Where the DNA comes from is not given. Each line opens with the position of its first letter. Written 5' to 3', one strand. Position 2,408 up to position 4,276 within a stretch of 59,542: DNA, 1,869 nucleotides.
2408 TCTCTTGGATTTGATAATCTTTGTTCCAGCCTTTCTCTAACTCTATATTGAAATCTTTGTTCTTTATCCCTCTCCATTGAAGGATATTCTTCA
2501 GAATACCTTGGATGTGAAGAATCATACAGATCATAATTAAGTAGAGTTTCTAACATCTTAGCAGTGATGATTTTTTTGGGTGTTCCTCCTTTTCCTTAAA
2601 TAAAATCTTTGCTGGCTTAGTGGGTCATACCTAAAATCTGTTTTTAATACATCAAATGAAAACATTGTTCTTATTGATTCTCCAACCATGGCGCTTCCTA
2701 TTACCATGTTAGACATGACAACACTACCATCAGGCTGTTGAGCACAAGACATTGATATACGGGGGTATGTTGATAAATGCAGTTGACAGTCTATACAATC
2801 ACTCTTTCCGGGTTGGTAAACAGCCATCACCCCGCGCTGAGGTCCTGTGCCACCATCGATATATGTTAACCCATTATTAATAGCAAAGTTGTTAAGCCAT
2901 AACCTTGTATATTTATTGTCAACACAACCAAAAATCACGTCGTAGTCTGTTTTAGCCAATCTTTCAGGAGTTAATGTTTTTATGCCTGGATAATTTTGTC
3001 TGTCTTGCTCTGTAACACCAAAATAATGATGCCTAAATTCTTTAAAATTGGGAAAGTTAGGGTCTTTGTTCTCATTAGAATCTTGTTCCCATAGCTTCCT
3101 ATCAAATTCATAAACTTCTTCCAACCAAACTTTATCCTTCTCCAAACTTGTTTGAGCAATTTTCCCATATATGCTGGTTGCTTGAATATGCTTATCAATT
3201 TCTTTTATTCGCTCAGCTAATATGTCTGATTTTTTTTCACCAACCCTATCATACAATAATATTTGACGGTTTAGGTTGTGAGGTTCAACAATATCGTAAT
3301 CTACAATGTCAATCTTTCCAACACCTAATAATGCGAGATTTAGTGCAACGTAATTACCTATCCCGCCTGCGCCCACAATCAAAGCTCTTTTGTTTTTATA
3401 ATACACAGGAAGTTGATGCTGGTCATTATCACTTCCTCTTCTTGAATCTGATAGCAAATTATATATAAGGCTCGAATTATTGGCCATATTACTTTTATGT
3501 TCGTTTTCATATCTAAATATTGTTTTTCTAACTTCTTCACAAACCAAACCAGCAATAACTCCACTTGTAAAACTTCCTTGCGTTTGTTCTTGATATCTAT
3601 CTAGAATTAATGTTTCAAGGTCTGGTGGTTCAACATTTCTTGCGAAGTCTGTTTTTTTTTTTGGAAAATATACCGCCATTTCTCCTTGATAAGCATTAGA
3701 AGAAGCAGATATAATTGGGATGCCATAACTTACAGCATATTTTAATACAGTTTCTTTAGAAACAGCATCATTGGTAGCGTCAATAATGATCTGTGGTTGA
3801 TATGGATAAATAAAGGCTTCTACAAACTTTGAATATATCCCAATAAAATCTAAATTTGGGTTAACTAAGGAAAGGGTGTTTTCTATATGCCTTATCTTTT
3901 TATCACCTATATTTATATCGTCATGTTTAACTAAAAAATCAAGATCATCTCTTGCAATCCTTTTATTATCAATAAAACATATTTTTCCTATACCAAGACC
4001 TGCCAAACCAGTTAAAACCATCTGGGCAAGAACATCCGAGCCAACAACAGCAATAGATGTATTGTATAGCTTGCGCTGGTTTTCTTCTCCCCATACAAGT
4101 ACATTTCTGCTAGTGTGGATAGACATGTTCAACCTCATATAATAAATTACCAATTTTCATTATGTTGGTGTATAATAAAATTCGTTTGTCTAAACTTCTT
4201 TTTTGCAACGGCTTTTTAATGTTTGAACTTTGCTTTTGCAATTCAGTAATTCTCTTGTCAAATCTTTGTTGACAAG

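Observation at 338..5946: Self-contained membrane - JAB - E1 - JAB - membrane locus: candidate new ubiquitin-like conjugation/deconjugation system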

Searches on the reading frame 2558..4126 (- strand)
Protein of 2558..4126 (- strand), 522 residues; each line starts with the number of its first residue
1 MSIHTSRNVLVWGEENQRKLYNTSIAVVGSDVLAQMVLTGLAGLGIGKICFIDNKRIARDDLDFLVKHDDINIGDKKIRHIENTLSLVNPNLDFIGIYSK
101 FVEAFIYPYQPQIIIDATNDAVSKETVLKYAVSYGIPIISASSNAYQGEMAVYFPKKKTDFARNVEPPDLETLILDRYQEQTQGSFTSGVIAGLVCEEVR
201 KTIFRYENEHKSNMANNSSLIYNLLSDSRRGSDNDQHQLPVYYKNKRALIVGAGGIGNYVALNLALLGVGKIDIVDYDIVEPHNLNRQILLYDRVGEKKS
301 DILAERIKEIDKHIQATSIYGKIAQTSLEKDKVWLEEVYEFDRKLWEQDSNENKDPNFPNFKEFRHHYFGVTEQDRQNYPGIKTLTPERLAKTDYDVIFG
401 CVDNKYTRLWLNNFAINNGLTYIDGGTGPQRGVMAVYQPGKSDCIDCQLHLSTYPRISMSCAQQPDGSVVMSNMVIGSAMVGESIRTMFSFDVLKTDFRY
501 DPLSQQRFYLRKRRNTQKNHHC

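Call 3: search_protein_families(library=pfam, proteins=[window:2558-4126:-], max_evalue=1)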
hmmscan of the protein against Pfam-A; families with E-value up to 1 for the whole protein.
window:2558-4126:- (522 aa): 3 families
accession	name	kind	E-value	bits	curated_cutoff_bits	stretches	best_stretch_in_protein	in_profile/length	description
PF00899.27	ThiF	-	1.5e-63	214.6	28.1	3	244-328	19-104/238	ThiF family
PF01488.26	Shikimate_DH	-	0.0042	17.6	24.3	1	243-322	10-88/138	Shikimate / quinate 5-dehydrogenase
PF02826.25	2-Hacid_dh_C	-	0.037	13.8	25.1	1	234-272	25-62/178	D-isomer specific 2-hydroxyacid dehydrogenase, NAD binding domain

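Call 4: search_protein_families(library=padloc, proteins=[window:2558-4126:-], max_evalue=1)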
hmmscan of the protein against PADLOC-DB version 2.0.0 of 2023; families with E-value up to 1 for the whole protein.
window:2558-4126:- (522 aa): 33 families (the best 25 are shown)
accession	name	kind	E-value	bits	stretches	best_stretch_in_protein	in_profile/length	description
PDLC00855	E1-E2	-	2.8e-20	70.9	2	157-338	218-396/579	E1-E2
PDLC00829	E1-E2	-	4.8e-20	70.1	2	243-318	169-244/426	E1-E2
PDLC00839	E1-E2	-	1.5e-18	64.4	2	244-336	369-460/602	E1-E2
PDLC00836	E1-E2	-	3.7e-18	63.5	2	231-337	331-433/602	E1-E2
PDLC00848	E1-E2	-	6.6e-18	62.3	1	244-327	373-456/607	E1-E2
PDLC00840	E1-E2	-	5e-17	60.1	2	244-327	212-295/458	E1-E2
PDLC00832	E1-E2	-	8.4e-16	55.3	2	241-332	334-424/588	E1-E2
PDLC00856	E1-E2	-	5.6e-15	52.8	1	242-315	319-392/573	E1-E2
PDLC00828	E1-E2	-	9.3e-15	52.8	2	244-314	174-244/431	E1-E2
PDLC00837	E1-E2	-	4.7e-14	50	1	244-332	324-415/593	E1-E2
PDLC00847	E1-E2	-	1.8e-13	47.7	1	243-309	284-350/523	E1-E2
PDLC00843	E1-E2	-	3.9e-13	46.8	1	244-321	317-394/575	E1-E2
PDLC00844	E1-E2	-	6e-13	46.2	2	243-317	274-346/489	E1-E2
PDLC00850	E1-E2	-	1.1e-12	45.2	2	245-331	314-399/566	E1-E2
PDLC00846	E1-E2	-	1.8e-12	44.6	2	242-309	314-383/587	E1-E2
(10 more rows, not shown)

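Call 5: search_protein_families(library=ncbifam, proteins=[window:2558-4126:-], max_evalue=1)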
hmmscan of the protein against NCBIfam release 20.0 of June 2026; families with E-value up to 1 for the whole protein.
window:2558-4126:- (522 aa): 32 families (the best 25 are shown)
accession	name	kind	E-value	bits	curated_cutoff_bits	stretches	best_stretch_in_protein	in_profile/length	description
TIGR02356.1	adenyl_thiF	equivalog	2.4e-42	144.6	275.25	3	244-330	20-107/203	thiazole biosynthesis adenylyltransferase ThiF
NF004281.0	PRK05690.1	subfamily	6.4e-38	130.4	266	3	244-329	31-117/250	molybdopterin-synthase adenylyltransferase MoeB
NF006444.0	PRK08762.1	equivalog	1.2e-35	122.8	449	3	245-326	147-229/387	molybdopterin-synthase adenylyltransferase MoeB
NF006395.0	PRK08644.1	equivalog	9.7e-29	100.5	159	2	244-329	29-114/215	sulfur carrier protein ThiS adenylyltransferase ThiF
TIGR02355.1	moeB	equivalog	3.4e-27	95.4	376.55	2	244-328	23-108/240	molybdopterin-synthase adenylyltransferase MoeB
TIGR02354.1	thiF_fam2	equivalog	4.7e-25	88.7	152.2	2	244-330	20-106/200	thiamine biosynthesis protein ThiF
NF047750.1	SAMPActivE1UbaA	equivalog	6.7e-25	87.9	450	2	246-319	33-107/270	SAMP-activating enzyme E1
NF005902.0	PRK07878.1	equivalog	7.3e-24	84.4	647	2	243-317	40-115/392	adenylyltransferase/sulfurtransferase MoeZ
NF004111.0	PRK05600.1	equivalog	4.7e-23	81.9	437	2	244-322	40-119/371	ThiF family adenylyltransferase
NF006204.0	PRK08328.1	equivalog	1.2e-22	80.6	339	3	244-326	26-110/231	hypothetical protein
NF005646.0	PRK07411.1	equivalog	2.6e-20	72.9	633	2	244-317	37-111/390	molybdopterin-synthase adenylyltransferase MoeB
NF009123.0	PRK12475.1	subfamily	3.5e-20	72.6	510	3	244-328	23-110/338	MoeB/ThiF family adenylyltransferase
NF011696.0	PRK15116.1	equivalog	6.9e-18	65.3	304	2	245-324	30-110/268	tRNA cyclic N6-threonylcarbamoyladenosine(37) synthase TcdA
NF006077.0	PRK08223.1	equivalog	3.4e-17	62.3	266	2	244-328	27-112/296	hypothetical protein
NF058523.1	6A-MBL_cap2_3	equivalog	2.6e-16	59.3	320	1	244-329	297-383/665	anti-phage 6A-MBL system cap2_3 protein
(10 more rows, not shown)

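Call 11: search_solved_structures(query=window:2558-4126:-, max_evalue=0.00001, show_alignments=2)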
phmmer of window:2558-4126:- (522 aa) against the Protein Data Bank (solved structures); distinct sequences matched with E-value up to 0.00001: 57.
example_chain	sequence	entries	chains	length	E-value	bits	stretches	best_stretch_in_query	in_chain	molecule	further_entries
3h5n_A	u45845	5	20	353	6.3e-13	51.2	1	220-319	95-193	MccB protein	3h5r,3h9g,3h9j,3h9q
6om4_A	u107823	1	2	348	6.4e-13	51.2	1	216-319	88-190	MccB protein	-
3h5a_A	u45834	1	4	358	6.7e-13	51.1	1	220-319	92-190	MccB protein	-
5tr4_A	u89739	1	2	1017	1.3e-11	46.8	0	244-339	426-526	Ubiquitin-activating enzyme E1 1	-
3cmm_A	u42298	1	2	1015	1.7e-11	46.5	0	244-339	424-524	Ubiquitin-activating enzyme E1 1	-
6nya_A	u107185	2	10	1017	1.7e-11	46.5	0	244-339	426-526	Ubiquitin-activating enzyme E1 1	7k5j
5l6h_A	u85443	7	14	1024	1.7e-11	46.4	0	244-339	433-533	Ubiquitin-activating enzyme E1 1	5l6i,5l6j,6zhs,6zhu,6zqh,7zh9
4nnj_A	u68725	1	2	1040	1.8e-11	46.4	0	244-339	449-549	Ubiquitin-activating enzyme E1 1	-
3dbh_B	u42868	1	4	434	3.7e-11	45.4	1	246-310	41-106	NEDD8-activating enzyme E1 catalytic subunit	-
6zht_C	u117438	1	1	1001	8.2e-11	44.2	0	244-339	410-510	Ubiquitin-activating enzyme E1 1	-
9dqb_B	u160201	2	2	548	9.4e-11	44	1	245-309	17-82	SUMO-activating enzyme subunit 2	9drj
3kyd_B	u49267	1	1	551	9.5e-11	44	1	245-309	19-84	SUMO-activating enzyme subunit 2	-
6xog_B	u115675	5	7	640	1.6e-10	43.3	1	245-309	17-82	SUMO-activating enzyme subunit 2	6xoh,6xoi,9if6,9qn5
6cwy_D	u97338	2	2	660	1.6e-10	43.3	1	245-309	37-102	SUMO-activating enzyme subunit 2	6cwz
3kyc_B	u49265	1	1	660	1.6e-10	43.2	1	245-309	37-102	SUMO-activating enzyme subunit 2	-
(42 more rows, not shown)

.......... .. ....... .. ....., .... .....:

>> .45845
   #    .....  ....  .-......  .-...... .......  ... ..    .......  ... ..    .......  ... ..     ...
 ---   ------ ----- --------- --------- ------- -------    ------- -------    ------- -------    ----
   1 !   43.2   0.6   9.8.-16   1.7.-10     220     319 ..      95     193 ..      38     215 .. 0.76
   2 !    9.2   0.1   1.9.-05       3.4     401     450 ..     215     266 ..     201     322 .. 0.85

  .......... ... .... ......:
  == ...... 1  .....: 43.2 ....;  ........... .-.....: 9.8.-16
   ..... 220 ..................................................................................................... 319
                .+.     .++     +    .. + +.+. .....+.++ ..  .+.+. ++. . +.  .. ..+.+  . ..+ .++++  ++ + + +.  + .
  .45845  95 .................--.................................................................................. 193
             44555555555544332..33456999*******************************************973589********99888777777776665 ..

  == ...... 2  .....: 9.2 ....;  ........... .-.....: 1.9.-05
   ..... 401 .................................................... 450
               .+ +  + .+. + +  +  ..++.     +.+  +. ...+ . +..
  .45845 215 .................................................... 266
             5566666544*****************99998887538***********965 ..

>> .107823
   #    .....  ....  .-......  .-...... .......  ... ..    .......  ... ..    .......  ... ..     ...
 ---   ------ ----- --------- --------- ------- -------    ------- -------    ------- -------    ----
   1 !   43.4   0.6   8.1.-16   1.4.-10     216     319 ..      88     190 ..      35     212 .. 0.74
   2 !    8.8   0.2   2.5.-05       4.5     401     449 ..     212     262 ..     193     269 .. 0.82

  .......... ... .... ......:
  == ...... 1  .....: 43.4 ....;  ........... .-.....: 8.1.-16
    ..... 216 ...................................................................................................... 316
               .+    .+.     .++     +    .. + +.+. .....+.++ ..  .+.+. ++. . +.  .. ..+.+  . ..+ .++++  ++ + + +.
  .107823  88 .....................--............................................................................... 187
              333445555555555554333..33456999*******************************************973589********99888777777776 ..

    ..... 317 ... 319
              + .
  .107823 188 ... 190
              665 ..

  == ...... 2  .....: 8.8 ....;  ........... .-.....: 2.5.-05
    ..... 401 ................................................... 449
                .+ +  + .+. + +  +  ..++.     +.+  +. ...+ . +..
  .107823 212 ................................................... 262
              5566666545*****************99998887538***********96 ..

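Call 12: find_homologous_proteins(query=window:2558-4126:-, max_evalue=1e-10)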
Query window:2558-4126:- (522 aa): 67 proteins with E <= 1e-10 among 8000 candidates.
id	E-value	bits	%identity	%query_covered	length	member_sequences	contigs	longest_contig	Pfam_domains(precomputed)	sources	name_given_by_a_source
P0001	0.0e+0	1200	100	100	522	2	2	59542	PF00899.28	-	-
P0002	1.4e-178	613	52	100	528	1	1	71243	PF00899.28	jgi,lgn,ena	jgi:molybdopterin/thiamine biosynthesis adenylyltransferase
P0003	1.2e-169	583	51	100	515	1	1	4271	PF00899.28,PF01488.27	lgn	-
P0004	2.3e-156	539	49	95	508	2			PF00899.28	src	-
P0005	2.4e-155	536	47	100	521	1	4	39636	PF00899.28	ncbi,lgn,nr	ncbi:ThiF family adenylyltransferase [Candidatus Woesearchaeota archaeon]|nr:ThiF family adenylyltra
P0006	1.6e-152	527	49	99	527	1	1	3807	PF00899.28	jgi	-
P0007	3.0e-139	483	45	99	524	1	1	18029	PF00899.28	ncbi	-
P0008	4.0e-132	459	44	100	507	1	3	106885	PF00899.28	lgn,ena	-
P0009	5.3e-126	439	43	100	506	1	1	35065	PF00899.28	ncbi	ncbi:MAG: ThiF family adenylyltransferase [Nanobdellota archaeon]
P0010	1.8e-124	434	43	99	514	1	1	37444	PF00899.28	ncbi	-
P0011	7.5e-124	432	43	98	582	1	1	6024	PF00899.28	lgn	-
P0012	1.3e-115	405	40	99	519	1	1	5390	PF00899.28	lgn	-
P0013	5.8e-115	403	41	100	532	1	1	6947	PF00899.28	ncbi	-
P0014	6.5e-113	396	44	97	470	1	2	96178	PF00899.28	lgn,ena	-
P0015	6.7e-113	396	41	100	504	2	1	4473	PF00899.28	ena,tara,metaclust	tara:strand:+ start:1533 stop:3047 length:1515 start_codon:yes stop_codon:yes gene_type:complete|met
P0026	3.1e-94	334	39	97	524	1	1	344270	PF00899.28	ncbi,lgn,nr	ncbi:MAG: ThiF family adenylyltransferase [Candidatus Nanoarchaeia archaeon]|nr:ThiF family adenylyl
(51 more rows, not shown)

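Call 13: find_encoding_contigs(protein=P0002, flank=7000, max_places=1)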
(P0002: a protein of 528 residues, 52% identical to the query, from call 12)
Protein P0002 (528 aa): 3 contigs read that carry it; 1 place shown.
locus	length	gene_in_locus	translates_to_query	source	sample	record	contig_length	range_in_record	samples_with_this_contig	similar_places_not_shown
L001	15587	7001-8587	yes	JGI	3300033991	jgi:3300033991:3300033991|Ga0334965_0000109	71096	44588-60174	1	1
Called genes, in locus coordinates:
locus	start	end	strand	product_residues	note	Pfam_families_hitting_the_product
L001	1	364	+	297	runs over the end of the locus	PF01841:Transglut_core, PF04473:DUF553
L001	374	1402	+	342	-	-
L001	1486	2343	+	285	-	PF08443:RimK (weak)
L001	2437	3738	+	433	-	-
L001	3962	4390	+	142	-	-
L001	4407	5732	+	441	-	-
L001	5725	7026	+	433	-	-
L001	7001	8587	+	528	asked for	PF00899:ThiF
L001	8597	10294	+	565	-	PF14464:Prok-JAB (weak)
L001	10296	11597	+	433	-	-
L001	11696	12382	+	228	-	-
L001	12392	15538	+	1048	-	-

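Call 14: find_encoding_contigs(protein=P0008, flank=7000, max_places=1)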
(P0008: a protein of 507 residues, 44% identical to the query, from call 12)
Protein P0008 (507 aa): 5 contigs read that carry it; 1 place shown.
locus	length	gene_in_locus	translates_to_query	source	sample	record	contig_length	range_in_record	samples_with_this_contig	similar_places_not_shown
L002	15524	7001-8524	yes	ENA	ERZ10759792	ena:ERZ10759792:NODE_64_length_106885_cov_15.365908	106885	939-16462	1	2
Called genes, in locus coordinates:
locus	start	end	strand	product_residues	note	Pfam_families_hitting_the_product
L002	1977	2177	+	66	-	-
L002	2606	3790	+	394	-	PF04055:Radical_SAM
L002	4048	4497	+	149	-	-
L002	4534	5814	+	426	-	-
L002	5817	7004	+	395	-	-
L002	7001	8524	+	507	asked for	PF00899:ThiF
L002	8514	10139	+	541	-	-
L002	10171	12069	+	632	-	-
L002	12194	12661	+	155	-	-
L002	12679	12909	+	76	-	-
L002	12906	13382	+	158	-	-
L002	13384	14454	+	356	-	-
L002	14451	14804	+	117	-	-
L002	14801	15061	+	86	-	-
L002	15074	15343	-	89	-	-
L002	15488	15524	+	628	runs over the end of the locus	PF00270:DEAD (weak), PF04851:ResIII (weak), PF06733:DEAD_2, PF13307:Helicase_C_2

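Call 15: find_encoding_contigs(protein=P0026, flank=7000, max_places=1)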
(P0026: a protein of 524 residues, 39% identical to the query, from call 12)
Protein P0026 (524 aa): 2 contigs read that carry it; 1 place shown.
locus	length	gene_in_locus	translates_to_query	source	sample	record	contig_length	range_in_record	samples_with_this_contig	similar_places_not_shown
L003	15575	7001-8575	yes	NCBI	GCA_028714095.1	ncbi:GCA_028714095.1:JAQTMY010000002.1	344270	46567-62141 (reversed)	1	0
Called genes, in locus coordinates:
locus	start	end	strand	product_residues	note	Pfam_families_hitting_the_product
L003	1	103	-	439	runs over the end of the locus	PF18306:LDcluster4, PF13489:Methyltransf_23 (weak)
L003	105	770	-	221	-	PF00925:GTP_cyclohydro2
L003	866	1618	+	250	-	PF01978:TrmB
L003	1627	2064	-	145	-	-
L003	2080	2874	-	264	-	-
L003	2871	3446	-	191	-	-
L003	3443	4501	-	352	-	PF13528:Glyco_trans_1_3, PF04101:Glyco_tran_28_C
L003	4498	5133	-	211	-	PF02585:PIG-L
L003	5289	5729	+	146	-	-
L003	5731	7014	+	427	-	-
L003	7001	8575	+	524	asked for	PF00899:ThiF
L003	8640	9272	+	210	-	PF02308:MgtC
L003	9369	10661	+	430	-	PF01071:GARS_A, PF02843:GARS_C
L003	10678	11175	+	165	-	PF00583:Acetyltransf_1, PF14542:Acetyltransf_CG (weak)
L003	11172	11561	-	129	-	-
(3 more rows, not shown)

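Call 19: find_related_loci(query=A2, collection=genome_contigs, flank=8000)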
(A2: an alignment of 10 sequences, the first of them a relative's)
Query A2 (522 aa) in genome_contigs; peptide patterns used: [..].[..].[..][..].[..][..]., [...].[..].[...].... (x = any residue, [..] = any of these).
599 stretches matched a pattern (row limit reached: there are more); 99 encode a relative of the query (tblastn E <= 1e-3); the best 80 are kept; 79 distinct loci.
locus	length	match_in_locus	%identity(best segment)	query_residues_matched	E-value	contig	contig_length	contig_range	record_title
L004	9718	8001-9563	47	1-522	5e-157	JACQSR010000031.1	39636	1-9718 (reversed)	MAG: Candidatus Woesearchaeota archaeon isolate NC_groundwater_1390_Ag_S-0.2um_45_88 S_p2_S4_coassembly_k141_3715164, wh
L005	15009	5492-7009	43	1-522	6e-134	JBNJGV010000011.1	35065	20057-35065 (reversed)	MAG: Nanobdellota archaeon isolate Y22_30dBSe2.bin.106 NODE_458_length_35065_cov_35.656924, whole genome shotgun sequenc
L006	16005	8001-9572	39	1-522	2e-120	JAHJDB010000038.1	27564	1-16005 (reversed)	MAG: Nanoarchaeota archaeon isolate Modern_marine.mb.327 Modern_marine.mb.327_k141_828161, whole genome shotgun sequence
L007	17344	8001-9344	34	3-489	9e-84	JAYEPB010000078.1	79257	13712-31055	MAG: Nanoarchaeota archaeon isolate MAG014 MAG014_78, whole genome shotgun sequence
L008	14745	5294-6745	35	3-488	6e-83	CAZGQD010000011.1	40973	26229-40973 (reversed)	MAG TPA_asm: uncultured Methanosarcinales archaeon isolate binchicken_co141_348 genome assembly, contig: NODE_4177_lengt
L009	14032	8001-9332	34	7-511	2e-80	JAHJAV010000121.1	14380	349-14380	MAG: Nanoarchaeota archaeon isolate Modern_marine.mb.228 Modern_marine.mb.228_k141_2353014, whole genome shotgun sequenc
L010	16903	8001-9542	45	4-522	9e-136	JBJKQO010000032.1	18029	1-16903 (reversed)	MAG: Candidatus Woesearchaeota archaeon isolate Bin_36 S1Ck127_2770616_flag_1_multi_7.9961_len_18029, whole genome shotg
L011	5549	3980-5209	33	6-488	1e-70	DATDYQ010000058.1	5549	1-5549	MAG TPA_asm: Candidatus Nanoarchaeia archaeon isolate SMAG_U8169 k141_537486, whole genome shotgun sequence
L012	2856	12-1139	37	24-517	8e-70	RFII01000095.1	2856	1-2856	MAG: Candidatus Woesearchaeota archaeon isolate J072 k99_1523901, whole genome shotgun sequence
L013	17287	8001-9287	32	16-510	5e-69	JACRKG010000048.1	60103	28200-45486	MAG: Candidatus Woesearchaeota archaeon isolate NC_groundwater_1849_Pr3_B-0.1um_32_19 SR-2_scaffold_141_3981512, whole g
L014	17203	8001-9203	32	6-490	2e-62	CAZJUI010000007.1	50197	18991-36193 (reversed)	MAG TPA_asm: Candidatus Woesearchaeota archaeon isolate binchicken_co38_527 genome assembly, contig: NODE_1520_length_50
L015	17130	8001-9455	34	7-488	1e-74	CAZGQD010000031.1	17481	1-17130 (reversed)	MAG TPA_asm: uncultured Methanosarcinales archaeon isolate binchicken_co141_348 genome assembly, contig: NODE_13875_leng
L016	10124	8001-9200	32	14-492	1e-48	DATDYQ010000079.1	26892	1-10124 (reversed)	MAG TPA_asm: Candidatus Nanoarchaeia archaeon isolate SMAG_U8169 k141_2081637, whole genome shotgun sequence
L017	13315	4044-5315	30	6-490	5e-48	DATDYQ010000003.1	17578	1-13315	MAG TPA_asm: Candidatus Nanoarchaeia archaeon isolate SMAG_U8169 k141_457693, whole genome shotgun sequence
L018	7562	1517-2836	29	16-518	9e-48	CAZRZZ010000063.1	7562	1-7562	MAG TPA_asm: uncultured Methanosarcinales archaeon isolate binchicken_co21_487 genome assembly, contig: NODE_10024_lengt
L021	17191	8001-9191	35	17-488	4e-45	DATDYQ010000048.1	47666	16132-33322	MAG TPA_asm: Candidatus Nanoarchaeia archaeon isolate SMAG_U8169 k141_2303933, whole genome shotgun sequence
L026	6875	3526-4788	35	16-508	8e-42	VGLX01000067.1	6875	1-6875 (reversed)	MAG: Candidatus Woesearchaeota archaeon isolate M_DeepCast_400m_m2_277 M_DeepCast_400m_m2_277_Ga0194112_10023490, whole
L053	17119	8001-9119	26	16-481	2e-16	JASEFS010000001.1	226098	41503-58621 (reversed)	MAG: Deltaproteobacteria bacterium isolate Yes49-14 NODE_21_length_226098_cov_7.308578, whole genome shotgun sequence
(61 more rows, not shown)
